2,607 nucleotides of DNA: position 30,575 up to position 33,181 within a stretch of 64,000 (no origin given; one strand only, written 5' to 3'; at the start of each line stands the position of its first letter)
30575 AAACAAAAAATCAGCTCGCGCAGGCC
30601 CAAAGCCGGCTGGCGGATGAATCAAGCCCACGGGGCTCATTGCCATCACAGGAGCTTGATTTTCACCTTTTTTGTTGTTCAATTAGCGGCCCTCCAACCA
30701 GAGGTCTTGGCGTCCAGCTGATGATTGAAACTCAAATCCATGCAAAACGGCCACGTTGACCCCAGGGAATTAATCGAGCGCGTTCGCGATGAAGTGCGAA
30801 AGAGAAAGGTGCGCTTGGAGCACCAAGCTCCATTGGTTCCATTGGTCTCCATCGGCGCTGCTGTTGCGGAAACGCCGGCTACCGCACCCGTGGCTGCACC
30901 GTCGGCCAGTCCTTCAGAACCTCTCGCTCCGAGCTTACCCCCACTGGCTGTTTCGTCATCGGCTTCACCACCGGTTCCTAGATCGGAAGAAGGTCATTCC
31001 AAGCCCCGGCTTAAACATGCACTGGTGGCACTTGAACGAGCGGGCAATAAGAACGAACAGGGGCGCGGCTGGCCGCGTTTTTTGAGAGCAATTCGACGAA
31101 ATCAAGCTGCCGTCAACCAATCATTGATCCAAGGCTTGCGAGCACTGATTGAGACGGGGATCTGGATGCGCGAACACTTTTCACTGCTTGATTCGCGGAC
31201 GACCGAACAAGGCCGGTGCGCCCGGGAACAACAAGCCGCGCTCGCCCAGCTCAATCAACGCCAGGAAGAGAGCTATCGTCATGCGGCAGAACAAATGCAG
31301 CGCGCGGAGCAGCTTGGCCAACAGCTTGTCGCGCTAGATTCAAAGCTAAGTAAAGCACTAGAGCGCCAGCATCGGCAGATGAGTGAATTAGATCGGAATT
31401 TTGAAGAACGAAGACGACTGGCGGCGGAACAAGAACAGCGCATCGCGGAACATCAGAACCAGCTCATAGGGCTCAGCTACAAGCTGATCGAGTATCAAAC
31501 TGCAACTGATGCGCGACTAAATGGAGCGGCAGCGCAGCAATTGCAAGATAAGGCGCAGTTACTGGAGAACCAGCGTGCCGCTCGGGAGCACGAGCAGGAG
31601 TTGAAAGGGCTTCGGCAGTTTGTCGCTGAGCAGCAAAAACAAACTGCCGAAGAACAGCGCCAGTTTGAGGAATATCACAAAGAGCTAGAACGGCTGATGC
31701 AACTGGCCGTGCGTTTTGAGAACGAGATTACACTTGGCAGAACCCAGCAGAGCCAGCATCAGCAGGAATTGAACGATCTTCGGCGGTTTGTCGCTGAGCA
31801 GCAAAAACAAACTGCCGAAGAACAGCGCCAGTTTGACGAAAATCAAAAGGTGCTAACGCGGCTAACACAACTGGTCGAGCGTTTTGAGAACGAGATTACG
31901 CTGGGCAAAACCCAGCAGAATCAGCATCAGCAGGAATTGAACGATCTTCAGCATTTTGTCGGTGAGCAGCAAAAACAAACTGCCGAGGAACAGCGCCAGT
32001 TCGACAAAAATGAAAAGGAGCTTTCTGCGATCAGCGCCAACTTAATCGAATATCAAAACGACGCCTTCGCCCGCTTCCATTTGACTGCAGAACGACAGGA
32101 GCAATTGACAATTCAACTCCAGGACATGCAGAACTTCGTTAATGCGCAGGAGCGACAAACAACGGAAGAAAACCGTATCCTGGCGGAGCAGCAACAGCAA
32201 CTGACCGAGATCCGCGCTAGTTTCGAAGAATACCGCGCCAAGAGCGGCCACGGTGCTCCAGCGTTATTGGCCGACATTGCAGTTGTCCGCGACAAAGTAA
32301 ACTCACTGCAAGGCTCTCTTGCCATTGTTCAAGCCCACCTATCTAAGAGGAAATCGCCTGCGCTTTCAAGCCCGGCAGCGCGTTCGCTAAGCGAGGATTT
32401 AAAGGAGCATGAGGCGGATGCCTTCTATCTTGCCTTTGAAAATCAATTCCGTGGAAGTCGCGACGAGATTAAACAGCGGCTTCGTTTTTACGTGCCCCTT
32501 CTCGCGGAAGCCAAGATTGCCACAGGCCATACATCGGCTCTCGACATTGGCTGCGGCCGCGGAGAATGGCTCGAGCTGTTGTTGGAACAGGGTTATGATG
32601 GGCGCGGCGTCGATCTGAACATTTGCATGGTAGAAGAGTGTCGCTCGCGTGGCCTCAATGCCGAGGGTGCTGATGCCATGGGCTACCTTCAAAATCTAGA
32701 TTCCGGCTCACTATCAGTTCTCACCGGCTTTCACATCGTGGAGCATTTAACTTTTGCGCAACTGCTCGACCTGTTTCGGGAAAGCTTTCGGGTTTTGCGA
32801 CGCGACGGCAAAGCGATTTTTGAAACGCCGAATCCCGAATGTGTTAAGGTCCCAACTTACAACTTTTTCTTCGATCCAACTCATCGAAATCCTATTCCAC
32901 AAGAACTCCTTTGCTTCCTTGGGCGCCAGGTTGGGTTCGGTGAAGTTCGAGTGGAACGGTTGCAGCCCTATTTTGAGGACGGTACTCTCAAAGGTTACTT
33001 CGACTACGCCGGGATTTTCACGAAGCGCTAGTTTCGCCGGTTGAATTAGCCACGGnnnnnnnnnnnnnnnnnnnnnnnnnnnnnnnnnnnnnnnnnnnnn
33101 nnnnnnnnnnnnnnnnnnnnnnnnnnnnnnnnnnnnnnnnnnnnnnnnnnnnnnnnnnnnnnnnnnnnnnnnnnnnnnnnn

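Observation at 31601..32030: In-frame 168-bp (8-heptad) tandem repeats in a coiled-coil methyltransferase: candidate length-tunable molecular ruler / chain terminator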

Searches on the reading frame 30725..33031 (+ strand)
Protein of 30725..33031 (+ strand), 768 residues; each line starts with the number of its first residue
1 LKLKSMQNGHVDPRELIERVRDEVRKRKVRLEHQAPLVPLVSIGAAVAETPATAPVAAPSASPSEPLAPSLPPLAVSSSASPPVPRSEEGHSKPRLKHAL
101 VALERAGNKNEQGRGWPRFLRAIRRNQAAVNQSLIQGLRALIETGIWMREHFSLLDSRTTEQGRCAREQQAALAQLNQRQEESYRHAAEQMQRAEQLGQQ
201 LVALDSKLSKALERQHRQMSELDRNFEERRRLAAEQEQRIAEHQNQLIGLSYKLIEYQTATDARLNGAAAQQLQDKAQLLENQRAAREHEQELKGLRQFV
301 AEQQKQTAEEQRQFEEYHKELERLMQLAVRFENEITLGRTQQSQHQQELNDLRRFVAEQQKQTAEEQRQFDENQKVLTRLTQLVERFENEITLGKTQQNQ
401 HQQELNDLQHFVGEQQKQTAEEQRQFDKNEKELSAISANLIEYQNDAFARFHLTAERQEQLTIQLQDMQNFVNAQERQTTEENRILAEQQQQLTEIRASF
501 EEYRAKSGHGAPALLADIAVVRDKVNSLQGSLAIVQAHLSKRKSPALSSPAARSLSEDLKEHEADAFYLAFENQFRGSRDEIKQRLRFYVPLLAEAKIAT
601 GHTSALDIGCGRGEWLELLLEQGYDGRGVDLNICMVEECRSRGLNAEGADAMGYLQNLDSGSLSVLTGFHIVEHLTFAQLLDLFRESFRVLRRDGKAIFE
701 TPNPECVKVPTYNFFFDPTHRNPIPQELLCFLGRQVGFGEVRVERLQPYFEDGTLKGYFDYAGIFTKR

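Call 5: search_protein_families(library=pfam, proteins=[window:30725-33031:+], max_evalue=0.01)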
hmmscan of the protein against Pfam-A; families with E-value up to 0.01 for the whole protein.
window:30725-33031:+ (768 aa): 5 families
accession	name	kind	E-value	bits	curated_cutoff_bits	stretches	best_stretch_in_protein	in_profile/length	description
PF13489.12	Methyltransf_23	-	3.3e-10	40.4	27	1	601-738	22-159/164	Methyltransferase domain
PF13649.12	Methyltransf_25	-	5.2e-09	37.1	27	1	606-695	2-97/97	Methyltransferase domain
PF08241.18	Methyltransf_11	-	5.3e-09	37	21.2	1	606-699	1-95/95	Methyltransferase domain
PF07021.18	MetW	-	4.3e-07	30.2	21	1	604-663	16-76/193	Methionine biosynthesis protein MetW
PF08242.18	Methyltransf_12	-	0.0046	18.1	30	1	606-696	1-97/98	Methyltransferase domain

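Call 15: find_homologous_proteins(query=window:30740-33031:+)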
Query window:30740-33031:+ (763 aa): 19 proteins with E <= 0.001 among 8000 candidates.
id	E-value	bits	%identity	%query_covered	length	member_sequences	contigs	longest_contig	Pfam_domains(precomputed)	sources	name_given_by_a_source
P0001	0.0e+0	1853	81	80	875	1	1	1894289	PF07021.19,PF13489.13,PF13649.13,PF08241.19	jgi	jgi:O-antigen chain-terminating methyltransferase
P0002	0.0e+0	1335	100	81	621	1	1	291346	PF07021.19,PF13489.13,PF13649.13,PF08241.19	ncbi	ncbi:MAG: hypothetical protein QOJ45_1287 [Verrucomicrobiota bacterium]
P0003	2.4e-225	768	48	80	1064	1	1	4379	PF07021.19,PF13489.13,PF13649.13,PF08241.19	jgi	jgi:SAM-dependent methyltransferase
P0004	2.9e-209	715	44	82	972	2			PF07021.19,PF13489.13,PF13649.13,PF08241.19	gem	-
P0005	1.1e-200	687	47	77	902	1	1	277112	PF07021.19,PF13489.13,PF13649.13,PF08241.19,PF08242.19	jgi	jgi:SAM-dependent methyltransferase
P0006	6.0e-197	674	42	100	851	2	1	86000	PF07021.19,PF13489.13,PF13649.13,PF08241.19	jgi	-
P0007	2.2e-187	643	48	100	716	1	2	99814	PF07021.19,PF13489.13,PF13649.13,PF08241.19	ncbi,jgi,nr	ncbi:MAG: hypothetical protein DLM73_01455 [Chthoniobacterales bacterium]|nr:MAG: hypothetical prote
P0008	1.0e-182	627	52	75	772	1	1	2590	PF07021.19,PF13489.13,PF13649.13,PF08241.19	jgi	jgi:SAM-dependent methyltransferase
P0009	3.8e-168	579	45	73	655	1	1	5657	PF07021.19,PF13489.13,PF13649.13,PF08241.19,PF08242.19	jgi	jgi:SAM-dependent methyltransferase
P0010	6.9e-154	532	41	100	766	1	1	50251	PF07021.19,PF13847.13,PF13489.13,PF13649.13,PF08241.19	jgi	jgi:SAM-dependent methyltransferase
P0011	9.5e-153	528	41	100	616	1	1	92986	PF07021.19,PF13489.13,PF13649.13,PF08241.19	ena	-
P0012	7.4e-151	522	42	100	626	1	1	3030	PF07021.19,PF13489.13,PF13649.13,PF08241.19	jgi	jgi:SAM-dependent methyltransferase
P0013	5.5e-147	509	40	100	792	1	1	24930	PF07021.19,PF13489.13,PF13649.13,PF08241.19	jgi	jgi:ubiquinone/menaquinone biosynthesis C-methylase UbiE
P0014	1.6e-143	498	40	100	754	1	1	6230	PF07021.19,PF13489.13,PF13649.13,PF08241.19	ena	-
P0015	1.3e-136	475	50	63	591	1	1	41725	PF07021.19,PF13847.13,PF13489.13,PF13649.13,PF08241.19,PF08242.19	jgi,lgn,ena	-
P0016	3.3e-136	474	43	69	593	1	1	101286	PF07021.19,PF13847.13,PF13489.13,PF13649.13,PF08241.19,PF08242.19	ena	-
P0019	1.9e-53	200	37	45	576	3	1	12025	PF07021.19,PF13489.13,PF13649.13,PF13946.12,PF08241.19,PF08242.19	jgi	jgi:SAM-dependent methyltransferase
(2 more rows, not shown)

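Call 17: find_encoding_contigs(protein=P0001, flank=10000, max_places=4)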
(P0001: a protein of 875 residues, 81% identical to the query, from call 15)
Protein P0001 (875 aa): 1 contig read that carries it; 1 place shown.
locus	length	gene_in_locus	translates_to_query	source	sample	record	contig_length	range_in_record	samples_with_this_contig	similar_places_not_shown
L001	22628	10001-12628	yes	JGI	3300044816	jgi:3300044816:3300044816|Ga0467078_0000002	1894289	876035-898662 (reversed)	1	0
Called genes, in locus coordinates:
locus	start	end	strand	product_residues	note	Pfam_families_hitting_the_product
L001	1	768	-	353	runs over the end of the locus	PF01636:APH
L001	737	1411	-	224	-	-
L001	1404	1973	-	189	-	PF13580:SIS_2, PF01380:SIS (faint)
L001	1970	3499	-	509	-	PF01467:CTP_transf_like, PF00294:PfkB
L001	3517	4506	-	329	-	PF01073:3Beta_HSD, PF01370:Epimerase, PF02719:Polysacc_synt_2, PF07993:NAD_binding_4 (faint), PF13460:NAD_binding_10 (weak), PF16363:GDP_Man_Dehyd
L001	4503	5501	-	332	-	PF01073:3Beta_HSD, PF01370:Epimerase, PF04321:RmlD_sub_bind, PF05368:NmrA, PF07993:NAD_binding_4 (faint), PF13460:NAD_binding_10, PF16363:GDP_Man_Dehyd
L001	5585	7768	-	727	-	-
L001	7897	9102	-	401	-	PF01266:DAO, PF13450:NAD_binding_8 (faint)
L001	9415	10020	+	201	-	-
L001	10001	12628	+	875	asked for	PF13489:Methyltransf_23, PF07021:MetW (weak), PF08241:Methyltransf_11, PF13649:Methyltransf_25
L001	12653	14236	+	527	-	PF00534:Glycos_transf_1, PF13692:Glyco_trans_1_4, PF20706:GT4-conflict (weak)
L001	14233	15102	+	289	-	PF00535:Glycos_transf_2, PF10111:Glyco_tranf_2_2 (weak), PF13641:Glyco_tranf_2_3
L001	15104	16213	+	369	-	PF20706:GT4-conflict, PF00534:Glycos_transf_1, PF13692:Glyco_trans_1_4, PF13524:Glyco_trans_1_2 (faint)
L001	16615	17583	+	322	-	PF01073:3Beta_HSD, PF01370:Epimerase, PF02719:Polysacc_synt_2, PF04321:RmlD_sub_bind, PF13460:NAD_binding_10, PF16363:GDP_Man_Dehyd, PF07993:NAD_binding_4 (weak)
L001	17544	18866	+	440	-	PF03721:UDPG_MGDP_dh_N, PF00984:UDPG_MGDP_dh, PF03720:UDPG_MGDP_dh_C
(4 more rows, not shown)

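Call 18: search_protein_families(library=ncbifam, proteins=[window:30740-33031:+], max_evalue=0.01)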
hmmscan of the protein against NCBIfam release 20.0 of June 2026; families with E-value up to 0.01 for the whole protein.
window:30740-33031:+ (763 aa): 4 families
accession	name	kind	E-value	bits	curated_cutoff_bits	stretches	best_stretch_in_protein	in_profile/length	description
NF045667.1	MTase_DVU1556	equivalog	9.9e-06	25.1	155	1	597-691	23-116/213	DVU_1556 family methyltransferase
TIGR02081.1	metW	equivalog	2e-05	24.2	189.5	1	597-657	14-75/194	methionine biosynthesis protein MetW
NF043040.1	corrin_prot_MT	hypoth_equivalog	6.6e-05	22.4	180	1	596-644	41-89/216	corrinoid protein-associated methyltransferase CpaM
TIGR02168.1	SMC_prok_B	equivalog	6.8e-05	20.8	567.35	1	272-541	686-954/1181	chromosome segregation protein SMC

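Call 19: search_solved_structures(query=window:30740-33031:+, max_evalue=0.01)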
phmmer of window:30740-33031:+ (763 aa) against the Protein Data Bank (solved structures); distinct sequences matched with E-value up to 0.01: 6.
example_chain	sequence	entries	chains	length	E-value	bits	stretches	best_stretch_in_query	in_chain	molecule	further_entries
3dli_A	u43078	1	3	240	7.4e-32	113.8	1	557-742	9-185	methyltransferase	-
5bp9_A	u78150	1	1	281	0.00098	20.9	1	535-695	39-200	Putative methyltransferase protein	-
1ve3_A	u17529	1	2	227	0.0018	20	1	563-694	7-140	hypothetical protein PH0226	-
8gdu_A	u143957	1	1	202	0.004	18.9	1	587-642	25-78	Methyltransferase domain-containing protein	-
7pd7_A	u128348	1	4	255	0.0052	18.5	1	588-696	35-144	Methyltransferase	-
3l8d_A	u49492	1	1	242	0.0063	18.2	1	598-699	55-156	Methyltransferase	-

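Call 23: find_encoding_contigs(protein=P0005, flank=10000, max_places=2)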
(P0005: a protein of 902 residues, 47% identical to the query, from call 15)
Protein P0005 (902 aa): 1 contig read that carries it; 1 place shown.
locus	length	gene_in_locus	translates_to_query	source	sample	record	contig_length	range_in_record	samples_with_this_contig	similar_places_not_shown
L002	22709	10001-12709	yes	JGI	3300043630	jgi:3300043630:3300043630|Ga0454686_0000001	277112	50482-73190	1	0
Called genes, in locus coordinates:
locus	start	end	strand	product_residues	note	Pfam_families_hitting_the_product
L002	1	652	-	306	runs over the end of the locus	PF01408:GFO_IDH_MocA, PF22725:GFO_IDH_MocA_C3, PF02894:GFO_IDH_MocA_C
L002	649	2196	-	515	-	PF01467:CTP_transf_like, PF00294:PfkB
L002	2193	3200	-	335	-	PF01073:3Beta_HSD, PF01370:Epimerase, PF02719:Polysacc_synt_2, PF16363:GDP_Man_Dehyd, PF07993:NAD_binding_4 (weak)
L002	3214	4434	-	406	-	PF01370:Epimerase, PF04321:RmlD_sub_bind, PF05368:NmrA, PF01073:3Beta_HSD, PF13460:NAD_binding_10, PF16363:GDP_Man_Dehyd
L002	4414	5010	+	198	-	PF13580:SIS_2 (weak)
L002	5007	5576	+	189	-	PF13419:HAD_2, PF00702:Hydrolase, PF13242:Hydrolase_like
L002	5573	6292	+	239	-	PF00923:TAL_FSA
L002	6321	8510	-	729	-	-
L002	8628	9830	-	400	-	PF01266:DAO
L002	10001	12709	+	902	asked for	PF07021:MetW (weak), PF13489:Methyltransf_23, PF08241:Methyltransf_11, PF08242:Methyltransf_12 (weak), PF13649:Methyltransf_25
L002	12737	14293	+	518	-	PF20706:GT4-conflict (weak), PF00534:Glycos_transf_1, PF13692:Glyco_trans_1_4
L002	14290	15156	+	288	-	PF00535:Glycos_transf_2, PF10111:Glyco_tranf_2_2 (weak), PF13641:Glyco_tranf_2_3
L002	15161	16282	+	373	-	PF20706:GT4-conflict, PF00534:Glycos_transf_1, PF13692:Glyco_trans_1_4, PF13524:Glyco_trans_1_2 (weak)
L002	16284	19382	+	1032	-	-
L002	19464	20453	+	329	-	PF04321:RmlD_sub_bind, PF01073:3Beta_HSD, PF01370:Epimerase, PF02719:Polysacc_synt_2, PF07993:NAD_binding_4 (faint), PF13460:NAD_binding_10, PF16363:GDP_Man_Dehyd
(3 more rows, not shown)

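Call 24: find_encoding_contigs(protein=P0007, flank=10000, max_places=2)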
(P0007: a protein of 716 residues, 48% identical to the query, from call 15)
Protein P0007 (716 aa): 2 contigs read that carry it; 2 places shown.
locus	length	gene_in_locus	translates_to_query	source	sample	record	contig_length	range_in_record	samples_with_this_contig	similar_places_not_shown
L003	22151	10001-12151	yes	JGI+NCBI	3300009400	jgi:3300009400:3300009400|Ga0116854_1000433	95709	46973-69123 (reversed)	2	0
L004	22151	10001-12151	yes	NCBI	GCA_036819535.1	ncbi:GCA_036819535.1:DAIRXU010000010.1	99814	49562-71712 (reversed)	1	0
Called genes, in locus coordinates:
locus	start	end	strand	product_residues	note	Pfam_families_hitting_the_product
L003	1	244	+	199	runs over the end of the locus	PF00676:E1_dh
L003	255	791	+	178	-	PF02779:Transket_pyr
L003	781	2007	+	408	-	PF00155:Aminotran_1_2 (weak), PF01041:DegT_DnrJ_EryC1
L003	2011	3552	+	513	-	PF02310:B12-binding, PF04055:Radical_SAM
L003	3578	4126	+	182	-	PF28549:NDPSase_N, PF00293:NUDIX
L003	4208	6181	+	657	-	PF00596:Aldolase_II, PF00106:adh_short, PF23441:SDR (weak), PF13561:adh_short_C2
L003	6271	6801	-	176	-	PF00156:Pribosyltran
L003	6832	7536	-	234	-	PF09335:VTT_dom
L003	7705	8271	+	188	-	PF08645:PNK3P (weak), PF00702:Hydrolase, PF13419:HAD_2, PF13242:Hydrolase_like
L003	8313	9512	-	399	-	PF01266:DAO, PF13450:NAD_binding_8 (weak)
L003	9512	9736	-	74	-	-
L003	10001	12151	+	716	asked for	PF13489:Methyltransf_23, PF07021:MetW (weak), PF08241:Methyltransf_11, PF13649:Methyltransf_25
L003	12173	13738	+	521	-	PF00534:Glycos_transf_1, PF13692:Glyco_trans_1_4, PF20706:GT4-conflict (weak)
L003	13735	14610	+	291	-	PF00535:Glycos_transf_2, PF10111:Glyco_tranf_2_2 (faint), PF13641:Glyco_tranf_2_3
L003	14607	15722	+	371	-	PF20706:GT4-conflict, PF00534:Glycos_transf_1, PF13692:Glyco_trans_1_4, PF13524:Glyco_trans_1_2 (weak)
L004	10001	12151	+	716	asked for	PF13489:Methyltransf_23, PF07021:MetW (weak), PF08241:Methyltransf_11, PF13649:Methyltransf_25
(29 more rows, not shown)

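Call 30: find_encoding_contigs(protein=P0011, flank=10000, max_places=1)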
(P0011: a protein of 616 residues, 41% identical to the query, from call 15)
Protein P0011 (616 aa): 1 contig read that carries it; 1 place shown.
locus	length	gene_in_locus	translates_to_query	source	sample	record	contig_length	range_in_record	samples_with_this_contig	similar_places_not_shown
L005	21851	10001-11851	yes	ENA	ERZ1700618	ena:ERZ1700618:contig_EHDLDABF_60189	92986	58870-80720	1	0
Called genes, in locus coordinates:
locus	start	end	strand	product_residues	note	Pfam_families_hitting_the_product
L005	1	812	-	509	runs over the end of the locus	PF01467:CTP_transf_like, PF00294:PfkB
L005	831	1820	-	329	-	PF01073:3Beta_HSD, PF01370:Epimerase, PF02719:Polysacc_synt_2, PF04321:RmlD_sub_bind (weak), PF07993:NAD_binding_4 (weak), PF13460:NAD_binding_10 (weak), PF16363:GDP_Man_Dehyd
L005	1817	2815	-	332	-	PF01073:3Beta_HSD, PF01370:Epimerase, PF04321:RmlD_sub_bind, PF05368:NmrA, PF07993:NAD_binding_4 (faint), PF13460:NAD_binding_10, PF16363:GDP_Man_Dehyd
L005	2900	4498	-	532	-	-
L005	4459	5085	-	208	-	-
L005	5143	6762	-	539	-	-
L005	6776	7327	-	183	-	-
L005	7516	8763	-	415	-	PF01266:DAO, PF13450:NAD_binding_8 (weak)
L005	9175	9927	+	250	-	PF01209:Ubie_methyltran, PF13489:Methyltransf_23, PF13847:Methyltransf_31, PF08241:Methyltransf_11, PF08242:Methyltransf_12, PF13649:Methyltransf_25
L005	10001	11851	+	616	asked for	PF07021:MetW (weak), PF13489:Methyltransf_23, PF08241:Methyltransf_11, PF13649:Methyltransf_25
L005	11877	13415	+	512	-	PF20706:GT4-conflict, PF00534:Glycos_transf_1, PF13692:Glyco_trans_1_4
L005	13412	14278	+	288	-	PF00535:Glycos_transf_2, PF10111:Glyco_tranf_2_2 (weak), PF13641:Glyco_tranf_2_3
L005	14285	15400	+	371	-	PF20706:GT4-conflict, PF00534:Glycos_transf_1, PF13692:Glyco_trans_1_4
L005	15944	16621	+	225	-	PF08241:Methyltransf_11 (faint)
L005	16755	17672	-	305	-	-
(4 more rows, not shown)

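Call 31: find_encoding_contigs(protein=P0016, flank=10000, max_places=1)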
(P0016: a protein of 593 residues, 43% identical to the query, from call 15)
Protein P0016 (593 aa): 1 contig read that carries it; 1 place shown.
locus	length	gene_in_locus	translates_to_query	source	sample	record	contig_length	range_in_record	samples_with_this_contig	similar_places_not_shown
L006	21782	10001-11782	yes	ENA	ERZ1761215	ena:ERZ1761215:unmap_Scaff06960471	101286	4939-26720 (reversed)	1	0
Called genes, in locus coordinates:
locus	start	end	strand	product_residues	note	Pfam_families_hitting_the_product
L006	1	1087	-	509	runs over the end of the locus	PF01467:CTP_transf_like, PF00294:PfkB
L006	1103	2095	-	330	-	PF01073:3Beta_HSD, PF01370:Epimerase, PF02719:Polysacc_synt_2, PF04321:RmlD_sub_bind (weak), PF07993:NAD_binding_4 (faint), PF13460:NAD_binding_10 (weak), PF16363:GDP_Man_Dehyd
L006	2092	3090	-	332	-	PF01073:3Beta_HSD, PF01370:Epimerase, PF04321:RmlD_sub_bind, PF05368:NmrA, PF07993:NAD_binding_4 (faint), PF13460:NAD_binding_10, PF16363:GDP_Man_Dehyd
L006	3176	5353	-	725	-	-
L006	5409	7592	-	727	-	-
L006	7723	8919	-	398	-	PF01266:DAO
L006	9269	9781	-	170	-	-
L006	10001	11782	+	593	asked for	PF13847:Methyltransf_31 (faint), PF13489:Methyltransf_23, PF07021:MetW, PF08241:Methyltransf_11, PF08242:Methyltransf_12 (weak), PF13649:Methyltransf_25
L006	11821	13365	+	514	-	PF00534:Glycos_transf_1, PF20706:GT4-conflict (weak), PF13692:Glyco_trans_1_4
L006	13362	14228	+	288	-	PF00535:Glycos_transf_2, PF10111:Glyco_tranf_2_2 (weak), PF13641:Glyco_tranf_2_3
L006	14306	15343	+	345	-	PF20706:GT4-conflict, PF00534:Glycos_transf_1, PF13692:Glyco_trans_1_4, PF13524:Glyco_trans_1_2 (weak)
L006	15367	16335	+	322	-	PF01073:3Beta_HSD, PF01370:Epimerase, PF02719:Polysacc_synt_2 (faint), PF04321:RmlD_sub_bind, PF07993:NAD_binding_4 (faint), PF13460:NAD_binding_10, PF16363:GDP_Man_Dehyd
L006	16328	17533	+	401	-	PF00535:Glycos_transf_2, PF26629:GT2_TM_C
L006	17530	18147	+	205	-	PF13489:Methyltransf_23, PF13847:Methyltransf_31 (weak), PF08241:Methyltransf_11, PF08242:Methyltransf_12 (weak)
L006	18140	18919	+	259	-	PF13489:Methyltransf_23, PF13847:Methyltransf_31, PF08241:Methyltransf_11, PF08242:Methyltransf_12, PF13649:Methyltransf_25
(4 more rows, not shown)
